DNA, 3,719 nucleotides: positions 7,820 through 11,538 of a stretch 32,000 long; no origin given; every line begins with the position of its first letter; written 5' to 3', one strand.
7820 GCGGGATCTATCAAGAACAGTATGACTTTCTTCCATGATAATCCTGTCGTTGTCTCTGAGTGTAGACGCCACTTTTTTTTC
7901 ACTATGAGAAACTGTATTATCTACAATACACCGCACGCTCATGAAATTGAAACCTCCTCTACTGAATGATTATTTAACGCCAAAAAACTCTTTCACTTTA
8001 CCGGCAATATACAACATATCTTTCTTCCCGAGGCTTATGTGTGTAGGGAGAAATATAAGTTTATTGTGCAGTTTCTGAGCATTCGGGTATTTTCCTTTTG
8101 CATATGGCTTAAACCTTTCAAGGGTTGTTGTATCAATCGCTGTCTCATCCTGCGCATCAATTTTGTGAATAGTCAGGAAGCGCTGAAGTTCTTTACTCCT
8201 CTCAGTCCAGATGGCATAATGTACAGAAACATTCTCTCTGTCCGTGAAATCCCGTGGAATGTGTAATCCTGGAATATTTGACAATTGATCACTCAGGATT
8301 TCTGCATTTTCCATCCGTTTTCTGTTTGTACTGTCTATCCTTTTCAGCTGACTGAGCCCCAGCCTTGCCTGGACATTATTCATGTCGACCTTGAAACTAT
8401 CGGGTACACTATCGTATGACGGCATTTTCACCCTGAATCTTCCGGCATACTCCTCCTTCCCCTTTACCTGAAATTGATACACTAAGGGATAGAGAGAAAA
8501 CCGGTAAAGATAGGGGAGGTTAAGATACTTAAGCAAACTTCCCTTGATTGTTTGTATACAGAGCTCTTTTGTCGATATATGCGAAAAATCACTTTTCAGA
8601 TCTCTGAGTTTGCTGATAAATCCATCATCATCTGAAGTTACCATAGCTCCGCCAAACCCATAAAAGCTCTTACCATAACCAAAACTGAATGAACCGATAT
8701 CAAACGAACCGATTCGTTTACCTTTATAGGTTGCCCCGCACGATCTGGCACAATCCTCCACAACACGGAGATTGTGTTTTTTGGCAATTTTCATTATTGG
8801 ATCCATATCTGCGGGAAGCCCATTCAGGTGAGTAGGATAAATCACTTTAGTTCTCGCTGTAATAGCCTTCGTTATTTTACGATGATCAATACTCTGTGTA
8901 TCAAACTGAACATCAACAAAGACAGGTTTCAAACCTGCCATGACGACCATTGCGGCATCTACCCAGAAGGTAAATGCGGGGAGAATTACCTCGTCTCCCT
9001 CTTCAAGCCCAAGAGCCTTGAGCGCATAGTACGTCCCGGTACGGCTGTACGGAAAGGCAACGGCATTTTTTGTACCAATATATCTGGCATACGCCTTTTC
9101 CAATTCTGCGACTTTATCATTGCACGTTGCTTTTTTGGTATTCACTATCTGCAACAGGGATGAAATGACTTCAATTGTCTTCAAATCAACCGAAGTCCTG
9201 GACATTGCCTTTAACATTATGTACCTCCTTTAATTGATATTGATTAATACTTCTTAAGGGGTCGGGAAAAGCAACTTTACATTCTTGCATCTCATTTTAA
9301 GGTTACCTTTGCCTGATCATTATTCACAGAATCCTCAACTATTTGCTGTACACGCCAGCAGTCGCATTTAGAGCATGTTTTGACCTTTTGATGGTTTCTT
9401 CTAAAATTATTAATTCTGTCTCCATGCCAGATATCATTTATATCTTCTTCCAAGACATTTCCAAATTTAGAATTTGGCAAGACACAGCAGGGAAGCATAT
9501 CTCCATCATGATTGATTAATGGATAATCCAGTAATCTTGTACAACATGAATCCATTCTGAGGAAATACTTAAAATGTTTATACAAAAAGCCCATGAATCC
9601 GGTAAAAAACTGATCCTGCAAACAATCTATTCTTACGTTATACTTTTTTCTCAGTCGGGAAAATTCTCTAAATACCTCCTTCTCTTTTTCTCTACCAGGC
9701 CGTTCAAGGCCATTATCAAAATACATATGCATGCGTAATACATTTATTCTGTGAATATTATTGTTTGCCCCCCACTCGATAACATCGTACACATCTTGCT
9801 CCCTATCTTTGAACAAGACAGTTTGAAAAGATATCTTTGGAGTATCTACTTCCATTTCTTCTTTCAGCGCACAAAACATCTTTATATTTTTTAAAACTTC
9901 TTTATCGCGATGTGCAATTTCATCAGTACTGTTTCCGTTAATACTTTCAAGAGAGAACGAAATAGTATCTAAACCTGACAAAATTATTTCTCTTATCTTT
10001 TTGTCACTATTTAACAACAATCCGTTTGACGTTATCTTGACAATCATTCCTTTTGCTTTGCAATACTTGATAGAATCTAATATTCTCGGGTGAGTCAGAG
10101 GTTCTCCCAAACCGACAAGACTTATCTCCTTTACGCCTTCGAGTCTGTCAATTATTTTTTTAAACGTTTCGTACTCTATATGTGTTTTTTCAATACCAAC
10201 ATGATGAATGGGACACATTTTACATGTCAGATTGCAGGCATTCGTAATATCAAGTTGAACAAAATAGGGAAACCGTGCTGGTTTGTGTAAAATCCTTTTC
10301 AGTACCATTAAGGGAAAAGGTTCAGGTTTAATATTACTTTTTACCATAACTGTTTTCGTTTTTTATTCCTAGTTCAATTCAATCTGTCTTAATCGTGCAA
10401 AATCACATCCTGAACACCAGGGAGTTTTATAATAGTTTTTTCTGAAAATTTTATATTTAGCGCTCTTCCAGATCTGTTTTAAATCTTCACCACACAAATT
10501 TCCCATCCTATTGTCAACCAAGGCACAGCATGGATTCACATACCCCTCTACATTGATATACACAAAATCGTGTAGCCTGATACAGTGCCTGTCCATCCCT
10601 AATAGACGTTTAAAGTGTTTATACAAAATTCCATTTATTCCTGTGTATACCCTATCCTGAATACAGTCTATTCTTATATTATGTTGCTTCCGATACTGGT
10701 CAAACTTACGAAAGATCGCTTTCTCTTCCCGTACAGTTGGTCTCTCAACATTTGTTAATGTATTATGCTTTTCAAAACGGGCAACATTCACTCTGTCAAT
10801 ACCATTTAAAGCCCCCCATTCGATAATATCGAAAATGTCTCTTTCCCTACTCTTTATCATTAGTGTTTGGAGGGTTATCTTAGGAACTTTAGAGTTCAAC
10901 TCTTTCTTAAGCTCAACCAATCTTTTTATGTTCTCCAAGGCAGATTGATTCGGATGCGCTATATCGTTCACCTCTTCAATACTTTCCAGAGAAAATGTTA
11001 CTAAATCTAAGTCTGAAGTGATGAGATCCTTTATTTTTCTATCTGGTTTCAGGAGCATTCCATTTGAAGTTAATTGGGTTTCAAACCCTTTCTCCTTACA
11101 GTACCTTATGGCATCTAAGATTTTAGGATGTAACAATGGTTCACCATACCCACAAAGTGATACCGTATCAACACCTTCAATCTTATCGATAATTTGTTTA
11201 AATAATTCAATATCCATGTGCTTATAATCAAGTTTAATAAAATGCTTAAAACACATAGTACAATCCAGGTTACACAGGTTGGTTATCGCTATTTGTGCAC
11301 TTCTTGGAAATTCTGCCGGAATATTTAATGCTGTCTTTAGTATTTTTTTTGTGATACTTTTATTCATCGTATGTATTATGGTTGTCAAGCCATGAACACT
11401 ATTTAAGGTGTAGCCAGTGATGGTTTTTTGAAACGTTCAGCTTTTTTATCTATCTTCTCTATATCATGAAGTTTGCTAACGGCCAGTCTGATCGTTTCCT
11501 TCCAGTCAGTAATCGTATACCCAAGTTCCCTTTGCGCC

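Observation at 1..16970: Radical-SAM-dense sugar-activation and tailoring operon: the best candidate for an undescribed system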

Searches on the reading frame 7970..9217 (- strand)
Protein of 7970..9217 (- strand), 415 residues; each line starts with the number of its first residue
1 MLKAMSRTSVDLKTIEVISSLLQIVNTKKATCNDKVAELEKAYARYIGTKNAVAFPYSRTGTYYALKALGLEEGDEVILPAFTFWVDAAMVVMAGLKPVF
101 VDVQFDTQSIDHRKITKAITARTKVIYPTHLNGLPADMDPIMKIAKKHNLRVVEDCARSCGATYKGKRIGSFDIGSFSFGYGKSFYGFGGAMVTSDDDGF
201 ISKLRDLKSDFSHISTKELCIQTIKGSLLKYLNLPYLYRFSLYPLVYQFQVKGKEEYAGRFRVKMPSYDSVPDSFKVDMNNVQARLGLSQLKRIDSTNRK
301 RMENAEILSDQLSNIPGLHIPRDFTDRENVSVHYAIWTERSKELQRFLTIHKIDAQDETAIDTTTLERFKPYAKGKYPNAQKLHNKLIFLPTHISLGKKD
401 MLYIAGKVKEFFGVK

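Call 3: search_protein_families(library=pfam, proteins=[window:7970-9217:-])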
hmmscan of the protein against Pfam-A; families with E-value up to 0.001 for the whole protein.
window:7970-9217:- (415 aa): 4 families
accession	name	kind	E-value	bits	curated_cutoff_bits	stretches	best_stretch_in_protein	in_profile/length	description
PF01041.23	DegT_DnrJ_EryC1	-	6.2e-71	240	19.8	2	18-209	8-200/360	DegT/DnrJ/EryC1/StrS aminotransferase family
PF01212.27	Beta_elim_lyase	-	1.5e-05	24.9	27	1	34-200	32-215/288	Beta-eliminating lyase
PF00155.27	Aminotran_1_2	-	3.9e-05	23.4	19.7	1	34-157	42-187/361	Aminotransferase class I and II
PF01053.26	Cys_Met_Meta_PP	-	0.00068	18.7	27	1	33-163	51-181/381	Cys/Met metabolism PLP-dependent enzyme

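Call 5: search_protein_families(library=ncbifam, proteins=[window:7970-9217:-], max_evalue=0.00001)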
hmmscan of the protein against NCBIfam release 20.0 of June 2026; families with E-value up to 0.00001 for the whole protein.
window:7970-9217:- (415 aa): 10 families
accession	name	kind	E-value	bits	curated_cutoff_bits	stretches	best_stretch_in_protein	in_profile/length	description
TIGR03588.1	PseC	equivalog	2.3e-48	165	423.5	2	18-209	14-212/380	UDP-4-amino-4,6-dideoxy-N-acetyl-beta-L-altrosamine transaminase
NF008658.2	PRK11658.1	equivalog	4.3e-48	163.9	631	1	5-208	7-207/379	UDP-4-amino-4-deoxy-L-arabinose aminotransferase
NF008687.0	PRK11706.1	equivalog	8.8e-43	146.5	375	1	69-198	66-197/375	dTDP-4-amino-4,6-dideoxygalactose transaminase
TIGR04181.1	NHT_00031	hypoth_equivalog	2e-38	132.2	420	1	34-208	30-221/359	LegC family aminotransferase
TIGR02379.1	ECA_wecE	subfamily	8e-36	123.6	434.85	1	64-201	61-200/376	dTDP-4-amino-4,6-dideoxy-D-glucose transaminase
TIGR04427.1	PLP_DesI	equivalog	6.6e-35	120.9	650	1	36-209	54-226/390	dTDP-4-dehydro-6-deoxyglucose aminotransferase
NF011936.0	PRK15407.1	equivalog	1.8e-31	109.3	423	1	63-198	102-239/440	lipopolysaccharide biosynthesis protein RfbH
NF005817.0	PRK07683.1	equivalog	3e-08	32.8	575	1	34-155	65-200/387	aminotransferase A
NF005816.0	PRK07682.1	equivalog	6e-07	28.4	620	1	65-155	106-202/390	aminotransferase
NF041091.1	asp_aminotase_Arch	equivalog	3.7e-06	26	550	1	58-155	96-199/376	aspartate aminotransferase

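Call 61: search_solved_structures(query=window:7970-9217:-, max_evalue=1e-20, show_alignments=1)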
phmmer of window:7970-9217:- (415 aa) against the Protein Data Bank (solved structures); distinct sequences matched with E-value up to 1e-20: 47.
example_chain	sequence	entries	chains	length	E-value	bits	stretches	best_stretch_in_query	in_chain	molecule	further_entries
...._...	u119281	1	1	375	1e-41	146.6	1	29-207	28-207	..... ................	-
3bn1_A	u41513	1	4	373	2.6e-41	145.3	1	35-209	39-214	Perosamine synthetase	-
3dr7_A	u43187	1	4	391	3.1e-41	145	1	35-209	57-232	Putative perosamine synthetase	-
3dr4_A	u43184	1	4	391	6e-41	144.1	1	35-208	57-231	Putative perosamine synthetase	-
7b0d_A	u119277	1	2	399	1.1e-40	143.2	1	32-209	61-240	Glutamine--scyllo-inositol transaminase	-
7n63_A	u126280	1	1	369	1.9e-39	139.2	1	32-209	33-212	Putative aminotransferase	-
1mdo_A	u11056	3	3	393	2.9e-37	131.9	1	18-209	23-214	ArnB aminotransferase | UDP-4-amino-4-deoxy-L-arabinose--oxoglutarate aminotransferase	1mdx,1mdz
3frk_A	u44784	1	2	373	7.2e-37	130.6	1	34-207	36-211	QdtB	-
2oga_A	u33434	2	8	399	1e-36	130.1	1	19-209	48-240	Transaminase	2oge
4oca_A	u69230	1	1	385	1.6e-36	129.5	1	18-209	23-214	UDP-4-amino-4-deoxy-L-arabinose--oxoglutarate aminotransferase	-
2c7t_A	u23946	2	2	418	3.9e-36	128.2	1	39-210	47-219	GLUTAMINE-2-DEOXY-SCYLLO-INOSOSE AMINOTRANSFERASE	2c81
5w71_A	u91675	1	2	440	4.7e-36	127.9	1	39-210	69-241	L-glutamine:2-deoxy-scyllo-inosose aminotransferase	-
8sng_A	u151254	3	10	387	9.8e-36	126.9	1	19-208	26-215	UDP-4-amino-4-deoxy-L-arabinose--oxoglutarate aminotransferase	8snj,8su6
7l7x_AAA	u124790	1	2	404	1.6e-32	116.3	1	34-203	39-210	DegT/DnrJ/EryC1/StrS aminotransferase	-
5u1z_A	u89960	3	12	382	2.2e-32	115.9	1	27-215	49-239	Putative aminotransferase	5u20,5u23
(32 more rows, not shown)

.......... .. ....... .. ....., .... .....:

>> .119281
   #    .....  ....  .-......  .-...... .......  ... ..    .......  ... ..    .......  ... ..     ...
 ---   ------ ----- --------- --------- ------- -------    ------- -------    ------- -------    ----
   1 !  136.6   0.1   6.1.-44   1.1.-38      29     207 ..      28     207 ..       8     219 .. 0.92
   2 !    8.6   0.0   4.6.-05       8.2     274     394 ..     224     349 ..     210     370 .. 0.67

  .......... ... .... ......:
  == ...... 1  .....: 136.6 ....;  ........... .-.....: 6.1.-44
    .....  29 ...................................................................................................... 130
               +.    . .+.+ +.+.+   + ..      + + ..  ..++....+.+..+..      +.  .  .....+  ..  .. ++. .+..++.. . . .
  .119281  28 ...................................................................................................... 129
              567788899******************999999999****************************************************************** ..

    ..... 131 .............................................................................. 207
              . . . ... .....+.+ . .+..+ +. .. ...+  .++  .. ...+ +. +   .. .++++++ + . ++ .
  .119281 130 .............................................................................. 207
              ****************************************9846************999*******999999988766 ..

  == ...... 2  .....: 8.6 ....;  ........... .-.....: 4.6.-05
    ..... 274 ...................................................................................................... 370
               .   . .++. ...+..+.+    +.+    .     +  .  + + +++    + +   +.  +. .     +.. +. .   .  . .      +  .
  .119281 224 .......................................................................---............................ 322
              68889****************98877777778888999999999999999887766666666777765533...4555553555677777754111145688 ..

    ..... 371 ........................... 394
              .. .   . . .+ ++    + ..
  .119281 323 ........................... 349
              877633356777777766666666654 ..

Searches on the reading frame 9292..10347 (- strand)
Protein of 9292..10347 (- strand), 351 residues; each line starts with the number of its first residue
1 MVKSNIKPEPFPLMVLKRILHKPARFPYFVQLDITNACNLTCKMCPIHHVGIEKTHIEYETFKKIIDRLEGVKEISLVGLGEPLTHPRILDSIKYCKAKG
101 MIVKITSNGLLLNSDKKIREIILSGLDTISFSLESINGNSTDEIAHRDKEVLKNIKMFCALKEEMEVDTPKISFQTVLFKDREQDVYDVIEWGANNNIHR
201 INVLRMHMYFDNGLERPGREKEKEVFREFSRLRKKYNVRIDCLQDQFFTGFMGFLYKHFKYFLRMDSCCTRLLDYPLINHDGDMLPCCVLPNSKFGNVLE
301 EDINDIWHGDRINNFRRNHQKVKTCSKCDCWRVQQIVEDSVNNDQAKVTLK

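Call 3: search_protein_families(library=pfam, proteins=[window:9292-10347:-])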
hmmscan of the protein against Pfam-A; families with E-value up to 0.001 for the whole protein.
window:9292-10347:- (351 aa): 2 families
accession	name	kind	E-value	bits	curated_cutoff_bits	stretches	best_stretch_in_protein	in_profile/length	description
PF04055.27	Radical_SAM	-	1.2e-15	58.5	29.5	1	34-161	3-139/166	Radical SAM superfamily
PF13186.11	SPASM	-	4.6e-13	49.7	21.5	1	269-329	1-67/67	Iron-sulfur cluster-binding domain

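Call 5: search_protein_families(library=ncbifam, proteins=[window:9292-10347:-], max_evalue=0.00001)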
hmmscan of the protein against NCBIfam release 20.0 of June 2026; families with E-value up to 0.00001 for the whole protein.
window:9292-10347:- (351 aa): 33 families (the best 25 are shown)
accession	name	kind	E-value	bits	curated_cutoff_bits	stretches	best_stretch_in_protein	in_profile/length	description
TIGR04317.1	W_rSAM_matur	equivalog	6.8e-36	124.1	380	1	31-203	7-181/349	tungsten cofactor oxidoreductase radical SAM maturase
TIGR04311.1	rSAM_Geo_metal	subfamily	3.6e-28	98.8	400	1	27-214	2-195/423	radical SAM/SPASM family putative metalloenzyme maturase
TIGR04055.1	rSAM_NirJ2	equivalog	5.5e-18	65.6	500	1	31-329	3-295/326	putative heme d1 biosynthesis radical SAM protein NirJ2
TIGR04303.1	GeoRSP_rSAM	equivalog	3.8e-17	62.8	400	1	27-329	4-297/325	GeoRSP system radical SAM/SPASM protein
TIGR04545.1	rSAM_ahbD_hemeb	equivalog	6.9e-16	58.6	500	1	31-148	3-121/339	heme b synthase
NF038283.1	viperin_w_prok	equivalog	1.7e-15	56.9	180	1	30-235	4-215/281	viperin family antiviral radical SAM protein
TIGR02109.1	PQQ_syn_pqqE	equivalog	1.8e-15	56.8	381.35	1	27-329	6-303/358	pyrroloquinoline quinone biosynthesis protein PqqE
TIGR02666.1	moaA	equivalog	4.3e-15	55.5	284.05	1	31-227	13-214/336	GTP 3',8-cyclase MoaA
TIGR04053.2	TIGR04053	equivalog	1.1e-14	54.5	395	1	26-197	6-177/366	TIGR04053 family radical SAM/SPASM domain-containing protein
TIGR04321.1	spiroSPASM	subfamily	3.6e-13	49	250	1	25-115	228-325/510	spiro-SPASM protein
NF001199.0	PRK00164.2-1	equivalog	9.4e-13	48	231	1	31-198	15-180/308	GTP 3',8-cyclase MoaA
TIGR03962.1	mycofact_rSAM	equivalog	2.5e-12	46.6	265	1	27-332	11-307/339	mycofactocin radical SAM maturase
TIGR02668.1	moaA_archaeal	equivalog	1.3e-11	44.1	325.25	1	31-208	13-188/303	GTP 3',8-cyclase MoaA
TIGR04054.1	rSAM_NirJ1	equivalog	1.3e-11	43.8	650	1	30-202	38-206/387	putative heme d1 biosynthesis radical SAM protein NirJ1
TIGR04133.1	rSAM_w_lipo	hypoth_equivalog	2e-11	43.4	425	1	33-345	29-338/350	TIGR04133 family radical SAM/SPASM protein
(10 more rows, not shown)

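Call 33: search_solved_structures(query=window:9292-10347:-, max_evalue=0.001)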
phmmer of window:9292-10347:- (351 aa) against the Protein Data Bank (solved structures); distinct sequences matched with E-value up to 0.001: 6.
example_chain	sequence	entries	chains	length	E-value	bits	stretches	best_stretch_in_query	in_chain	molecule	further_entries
4m7t_A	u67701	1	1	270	2.6e-06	30.3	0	269-331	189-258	BtrN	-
4m7s_A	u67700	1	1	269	2.9e-06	30.1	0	269-334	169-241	BtrN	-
6efn_A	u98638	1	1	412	4.3e-05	26.3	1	26-321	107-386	Sporulation killing factor maturation protein SkfB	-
7tol_A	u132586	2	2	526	0.00013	24.8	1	29-138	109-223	glycerol dibiphytanyl glycerol tetraether - macrocyclic archaeol synthase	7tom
7vob_C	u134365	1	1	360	0.00095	21.9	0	32-144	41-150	Cytosylglucuronate decarboxylase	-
7voc_C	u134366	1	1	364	0.00097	21.9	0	32-144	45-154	Cytosylglucuronate decarboxylase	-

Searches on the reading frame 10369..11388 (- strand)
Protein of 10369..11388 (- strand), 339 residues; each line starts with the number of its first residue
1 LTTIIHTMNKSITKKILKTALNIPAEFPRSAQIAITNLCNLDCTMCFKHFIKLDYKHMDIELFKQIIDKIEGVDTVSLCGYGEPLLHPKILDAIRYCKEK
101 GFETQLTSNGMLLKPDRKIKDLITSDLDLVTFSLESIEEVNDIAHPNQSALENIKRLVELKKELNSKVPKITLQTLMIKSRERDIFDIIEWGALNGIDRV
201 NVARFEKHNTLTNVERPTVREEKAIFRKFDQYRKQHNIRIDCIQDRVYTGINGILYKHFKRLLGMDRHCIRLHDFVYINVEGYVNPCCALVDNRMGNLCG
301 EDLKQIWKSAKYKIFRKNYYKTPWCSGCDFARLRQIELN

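Call 3: search_protein_families(library=pfam, proteins=[window:10369-11388:-])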
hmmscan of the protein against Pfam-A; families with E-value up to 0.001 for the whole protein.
window:10369-11388:- (339 aa): 2 families
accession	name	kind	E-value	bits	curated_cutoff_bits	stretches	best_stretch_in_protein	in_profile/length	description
PF04055.27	Radical_SAM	-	4.4e-18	66.4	29.5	1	35-190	3-164/166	Radical SAM superfamily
PF13186.11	SPASM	-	1.9e-11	44.5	21.5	1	269-329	1-67/67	Iron-sulfur cluster-binding domain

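Call 5: search_protein_families(library=ncbifam, proteins=[window:10369-11388:-], max_evalue=0.00001)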
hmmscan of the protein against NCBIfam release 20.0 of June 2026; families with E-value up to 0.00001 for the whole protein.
window:10369-11388:- (339 aa): 39 families (the best 25 are shown)
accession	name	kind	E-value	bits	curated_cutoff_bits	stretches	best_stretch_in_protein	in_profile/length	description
TIGR04317.1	W_rSAM_matur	equivalog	4.7e-39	134.5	380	1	32-331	7-316/349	tungsten cofactor oxidoreductase radical SAM maturase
TIGR04311.1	rSAM_Geo_metal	subfamily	4.1e-26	92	400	1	27-241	1-226/423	radical SAM/SPASM family putative metalloenzyme maturase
TIGR04303.1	GeoRSP_rSAM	equivalog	7e-16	58.7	400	1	28-328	4-296/325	GeoRSP system radical SAM/SPASM protein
NF038283.1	viperin_w_prok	equivalog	7.6e-16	58.1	180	1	35-165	8-151/281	viperin family antiviral radical SAM protein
TIGR04054.1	rSAM_NirJ1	equivalog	2.7e-15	55.9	650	1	34-191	41-199/387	putative heme d1 biosynthesis radical SAM protein NirJ1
TIGR04055.1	rSAM_NirJ2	equivalog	3.6e-15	56.3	500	1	35-330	6-296/326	putative heme d1 biosynthesis radical SAM protein NirJ2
TIGR02666.1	moaA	equivalog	9.1e-14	51.2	284.05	1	32-228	13-215/336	GTP 3',8-cyclase MoaA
NF033640.1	N_Twi_rSAM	subfamily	9.7e-14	51.3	170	1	16-180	96-287/398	twitch domain-containing radical SAM protein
TIGR04545.1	rSAM_ahbD_hemeb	equivalog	1.6e-13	50.8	500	1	35-332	6-312/339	heme b synthase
TIGR04051.1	rSAM_NirJ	equivalog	1.7e-13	50.3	515.45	1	36-202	9-173/354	heme d1 biosynthesis radical SAM protein NirJ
TIGR04321.1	spiroSPASM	subfamily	4.6e-13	48.7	250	1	12-101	214-309/510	spiro-SPASM protein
NF001199.0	PRK00164.2-1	equivalog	5.2e-13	48.8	231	1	30-289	13-269/308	GTP 3',8-cyclase MoaA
TIGR02668.1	moaA_archaeal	equivalog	1e-12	47.7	325.25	1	31-294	12-272/303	GTP 3',8-cyclase MoaA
TIGR04133.1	rSAM_w_lipo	hypoth_equivalog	2.1e-12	46.7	425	1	36-332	31-325/350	TIGR04133 family radical SAM/SPASM protein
NF045646.2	rSAM_Se_TrsS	equivalog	2.4e-11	42.9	490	1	32-193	89-252/441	radical SAM (seleno)protein TrsS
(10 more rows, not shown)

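Call 34: search_solved_structures(query=window:10369-11388:-, max_evalue=0.001)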
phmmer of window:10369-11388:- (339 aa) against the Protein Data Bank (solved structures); distinct sequences matched with E-value up to 0.001: 13.
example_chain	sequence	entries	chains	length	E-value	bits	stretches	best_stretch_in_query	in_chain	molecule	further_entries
7tol_A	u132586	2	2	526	4.9e-08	36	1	31-309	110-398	glycerol dibiphytanyl glycerol tetraether - macrocyclic archaeol synthase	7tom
5v1q_A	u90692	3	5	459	6.6e-06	29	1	18-330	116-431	Radical SAM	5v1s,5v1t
7vob_C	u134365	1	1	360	1.3e-05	28.1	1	33-136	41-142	Cytosylglucuronate decarboxylase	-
7voc_C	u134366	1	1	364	1.3e-05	28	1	33-136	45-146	Cytosylglucuronate decarboxylase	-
9dfn_A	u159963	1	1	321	2.3e-05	27.2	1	26-177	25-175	Radical SAM core domain-containing protein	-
6efn_A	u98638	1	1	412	2.5e-05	27.1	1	21-311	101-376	Sporulation killing factor maturation protein SkfB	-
7n7i_A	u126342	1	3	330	3.8e-05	26.5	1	26-179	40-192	Viperin-like enzyme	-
7n7h_A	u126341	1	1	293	0.00028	23.6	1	28-157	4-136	VIPERIN-LIKE ENZYME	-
3c8f_A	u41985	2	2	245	0.00033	23.4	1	81-179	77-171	Pyruvate formate-lyase 1-activating enzyme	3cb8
6q2p_A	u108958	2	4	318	0.00038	23.2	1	28-162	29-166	Radical S-adenosyl methionine domain-containing protein 2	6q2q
3can_A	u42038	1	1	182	0.00044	23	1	76-169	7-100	Pyruvate-formate lyase-activating enzyme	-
4m7t_A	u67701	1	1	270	0.00073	22.3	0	32-88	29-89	BtrN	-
4m7s_A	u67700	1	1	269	0.00076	22.2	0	247-319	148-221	BtrN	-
